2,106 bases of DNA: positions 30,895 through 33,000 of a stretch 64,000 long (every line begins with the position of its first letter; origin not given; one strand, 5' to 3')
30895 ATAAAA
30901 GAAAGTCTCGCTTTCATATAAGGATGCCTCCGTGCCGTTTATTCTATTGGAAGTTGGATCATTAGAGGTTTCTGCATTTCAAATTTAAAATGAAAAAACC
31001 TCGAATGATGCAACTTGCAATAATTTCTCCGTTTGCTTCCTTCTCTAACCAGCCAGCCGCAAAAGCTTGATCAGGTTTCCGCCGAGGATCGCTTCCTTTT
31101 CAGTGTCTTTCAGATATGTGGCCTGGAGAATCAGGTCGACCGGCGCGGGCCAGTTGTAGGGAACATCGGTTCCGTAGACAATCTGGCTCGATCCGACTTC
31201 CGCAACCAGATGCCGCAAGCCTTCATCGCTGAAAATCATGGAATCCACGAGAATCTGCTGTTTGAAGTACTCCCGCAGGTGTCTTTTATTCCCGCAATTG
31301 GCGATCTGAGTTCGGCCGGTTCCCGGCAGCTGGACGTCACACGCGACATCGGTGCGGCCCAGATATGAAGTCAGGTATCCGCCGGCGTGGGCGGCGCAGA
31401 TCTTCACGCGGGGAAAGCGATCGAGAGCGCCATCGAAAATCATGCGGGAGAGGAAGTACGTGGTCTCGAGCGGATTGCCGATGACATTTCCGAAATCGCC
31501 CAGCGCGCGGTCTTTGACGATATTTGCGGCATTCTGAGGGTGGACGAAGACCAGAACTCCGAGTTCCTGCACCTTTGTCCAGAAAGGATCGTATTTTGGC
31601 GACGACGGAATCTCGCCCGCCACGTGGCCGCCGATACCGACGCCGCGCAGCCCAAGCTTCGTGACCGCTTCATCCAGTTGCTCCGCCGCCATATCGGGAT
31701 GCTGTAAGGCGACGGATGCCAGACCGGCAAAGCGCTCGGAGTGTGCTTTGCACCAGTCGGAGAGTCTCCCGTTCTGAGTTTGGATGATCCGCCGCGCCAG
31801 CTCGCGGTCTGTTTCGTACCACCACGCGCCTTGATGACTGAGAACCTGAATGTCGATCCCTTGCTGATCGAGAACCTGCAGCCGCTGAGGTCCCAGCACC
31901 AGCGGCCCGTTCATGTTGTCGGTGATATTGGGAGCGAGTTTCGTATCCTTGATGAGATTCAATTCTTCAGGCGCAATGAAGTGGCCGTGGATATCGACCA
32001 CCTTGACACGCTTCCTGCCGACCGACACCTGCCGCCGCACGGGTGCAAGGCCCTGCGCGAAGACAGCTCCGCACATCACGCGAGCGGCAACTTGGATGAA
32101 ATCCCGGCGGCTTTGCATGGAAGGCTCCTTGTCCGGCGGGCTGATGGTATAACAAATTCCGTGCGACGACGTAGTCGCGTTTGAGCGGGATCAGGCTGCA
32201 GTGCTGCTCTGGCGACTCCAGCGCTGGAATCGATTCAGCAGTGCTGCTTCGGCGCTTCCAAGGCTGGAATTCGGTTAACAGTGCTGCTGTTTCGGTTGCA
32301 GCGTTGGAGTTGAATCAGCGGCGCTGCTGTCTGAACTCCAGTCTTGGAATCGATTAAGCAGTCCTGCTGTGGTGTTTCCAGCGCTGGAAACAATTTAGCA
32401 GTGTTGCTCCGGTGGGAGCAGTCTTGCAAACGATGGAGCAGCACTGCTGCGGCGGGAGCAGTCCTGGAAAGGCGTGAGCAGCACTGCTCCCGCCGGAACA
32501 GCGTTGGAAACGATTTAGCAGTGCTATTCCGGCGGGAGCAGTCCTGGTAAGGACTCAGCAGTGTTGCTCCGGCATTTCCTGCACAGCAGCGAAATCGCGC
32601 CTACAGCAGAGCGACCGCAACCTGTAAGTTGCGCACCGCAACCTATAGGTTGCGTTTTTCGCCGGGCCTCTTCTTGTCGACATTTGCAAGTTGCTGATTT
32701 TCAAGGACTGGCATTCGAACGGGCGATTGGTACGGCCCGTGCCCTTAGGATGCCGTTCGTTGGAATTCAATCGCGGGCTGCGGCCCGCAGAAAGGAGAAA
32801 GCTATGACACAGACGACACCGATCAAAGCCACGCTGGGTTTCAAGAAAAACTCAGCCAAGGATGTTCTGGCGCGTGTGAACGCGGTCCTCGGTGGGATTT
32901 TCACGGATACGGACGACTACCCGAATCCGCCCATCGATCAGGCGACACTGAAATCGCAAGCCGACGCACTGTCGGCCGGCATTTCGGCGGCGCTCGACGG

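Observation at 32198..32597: Tandem array 2: ten spacer-less 40-bp repeats in the divergent promoter region, possibly transcribed as a repeat RNA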

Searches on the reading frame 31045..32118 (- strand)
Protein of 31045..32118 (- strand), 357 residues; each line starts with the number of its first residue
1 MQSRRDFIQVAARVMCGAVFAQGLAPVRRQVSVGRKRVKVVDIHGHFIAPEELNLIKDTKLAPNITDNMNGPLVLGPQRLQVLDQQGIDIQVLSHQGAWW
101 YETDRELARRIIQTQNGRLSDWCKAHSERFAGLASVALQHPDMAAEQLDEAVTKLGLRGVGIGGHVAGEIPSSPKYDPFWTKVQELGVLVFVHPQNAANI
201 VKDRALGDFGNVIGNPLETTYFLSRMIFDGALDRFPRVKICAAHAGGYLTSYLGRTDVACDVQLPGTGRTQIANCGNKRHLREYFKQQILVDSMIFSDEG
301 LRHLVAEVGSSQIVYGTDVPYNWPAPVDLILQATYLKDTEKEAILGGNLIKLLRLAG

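Call 5: search_protein_families(library=pfam, proteins=[window:31045-32118:-], max_evalue=0.01)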
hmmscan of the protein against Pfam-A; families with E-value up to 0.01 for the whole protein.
window:31045-32118:- (357 aa): 1 family
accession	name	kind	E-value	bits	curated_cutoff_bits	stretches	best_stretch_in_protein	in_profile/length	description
PF04909.20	Amidohydro_2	-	6.4e-32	111.9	26.4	1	41-355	1-289/289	Amidohydrolase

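Call 12: find_encoding_contigs(protein=window:31045-32118:-, flank=6000, max_places=8)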
Protein window:31045-32118:- (357 aa): 4 contigs read that carry it; 2 places shown.
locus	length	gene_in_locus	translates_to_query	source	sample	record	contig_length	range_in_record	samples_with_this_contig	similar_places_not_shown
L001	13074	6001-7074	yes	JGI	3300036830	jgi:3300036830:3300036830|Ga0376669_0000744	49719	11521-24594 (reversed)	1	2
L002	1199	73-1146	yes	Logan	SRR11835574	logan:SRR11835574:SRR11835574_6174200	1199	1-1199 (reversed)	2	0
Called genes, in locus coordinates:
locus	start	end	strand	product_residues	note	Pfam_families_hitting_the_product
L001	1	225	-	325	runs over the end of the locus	-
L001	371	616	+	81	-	PF04014:MazE_antitoxin (weak)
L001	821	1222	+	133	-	PF00392:GntR, PF13730:HTH_36 (faint)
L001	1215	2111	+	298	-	PF00005:ABC_tran, PF13304:AAA_21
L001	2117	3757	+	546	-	-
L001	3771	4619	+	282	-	PF12543:DUF3738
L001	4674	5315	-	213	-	PF00041:fn3 (weak)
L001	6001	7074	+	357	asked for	PF04909:Amidohydro_2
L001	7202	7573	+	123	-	PF19649:DUF6152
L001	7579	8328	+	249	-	-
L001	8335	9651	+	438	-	PF08309:LVIVD (faint)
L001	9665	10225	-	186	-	-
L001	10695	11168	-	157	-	PF12543:DUF3738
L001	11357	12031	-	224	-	-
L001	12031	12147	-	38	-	-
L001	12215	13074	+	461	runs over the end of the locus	PF00486:Trans_reg_C, PF00515:TPR_1 (faint), PF07719:TPR_2 (faint), PF13181:TPR_8 (faint), PF13414:TPR_11 (faint), PF13428:TPR_14 (faint), PF14559:TPR_19 (faint), PF13431:TPR_17 (faint)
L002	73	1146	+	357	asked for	PF04909:Amidohydro_2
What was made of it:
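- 31045..32118 (-): Amidohydrolase_2 gene, the divergent left neighbour in this genome only. It is not part of the conserved module. Calls 5 and 12.
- On CRISPR array: No cas genes among the genes called within about 8 kb of the array (calls 5, 12).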

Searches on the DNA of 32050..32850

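Call 76: search_rna_families(source=window, start=32050, end=32850, threshold=evalue, max_evalue=5)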
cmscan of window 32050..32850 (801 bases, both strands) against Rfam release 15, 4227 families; matches with E-value up to 5: 15.
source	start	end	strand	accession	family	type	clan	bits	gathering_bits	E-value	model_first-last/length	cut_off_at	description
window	32483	32544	+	RF01901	mir-284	Gene; miRNA;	-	30.1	60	0.0019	1-98/98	no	mir-284 microRNA precursor family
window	32445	32503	+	RF00753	mir-503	Gene; miRNA;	-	23.2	54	0.021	1-71/71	no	mir-503 microRNA precursor family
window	32255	32350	+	RF03399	mir-986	Gene; miRNA;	-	22.8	70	0.023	1-94/94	no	mir-986 microRNA precursor family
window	32261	32343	-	RF00764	mir-191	Gene; miRNA;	-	21.1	54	0.067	1-91/91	no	mir-191 microRNA precursor family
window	32476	32549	-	RF03222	mir-4900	Gene; miRNA;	-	20.6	60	0.18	1-75/75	no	mir-4900 microRNA precursor family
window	32192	32329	+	RF04175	mir-1260b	Gene; miRNA;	-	18.8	81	0.82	1-108/108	no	mir-1260b microRNA precursor family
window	32617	32714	+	RF02835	Bcj11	Gene; sRNA;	-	18.8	49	1.3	1-122/122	no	Burkholderia RNA 11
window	32441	32504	-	RF04017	mir-4864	Gene; miRNA;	-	18.7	100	0.86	1-81/81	no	mir-4864 microRNA precursor family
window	32733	32795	+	RF03006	M23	Gene; sRNA;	-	16.3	41.2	3.5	1-53/53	no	M23 RNA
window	32245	32360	+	RF03458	mir-766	Gene; miRNA;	-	16.2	110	1.7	1-108/108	no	mir-766 microRNA precursor family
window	32269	32336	-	RF00750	mir-458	Gene; miRNA;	-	15.7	59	4.1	1-78/78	no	mir-458 microRNA precursor family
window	32442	32503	-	RF01390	isrG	Gene; sRNA;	-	15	100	0.12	29-236/279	no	isrG Hfq binding RNA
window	32194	32363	+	RF01390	isrG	Gene; sRNA;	-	14.5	100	0.16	38-227/279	no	isrG Hfq binding RNA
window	32586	32650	+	RF01670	P17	Gene; sRNA;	-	12.3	45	1.5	1-282/282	no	Pseudomonas sRNA P17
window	32620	32652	-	RF01670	P17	Gene; sRNA;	-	10.5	45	4.5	250-282/282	no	Pseudomonas sRNA P17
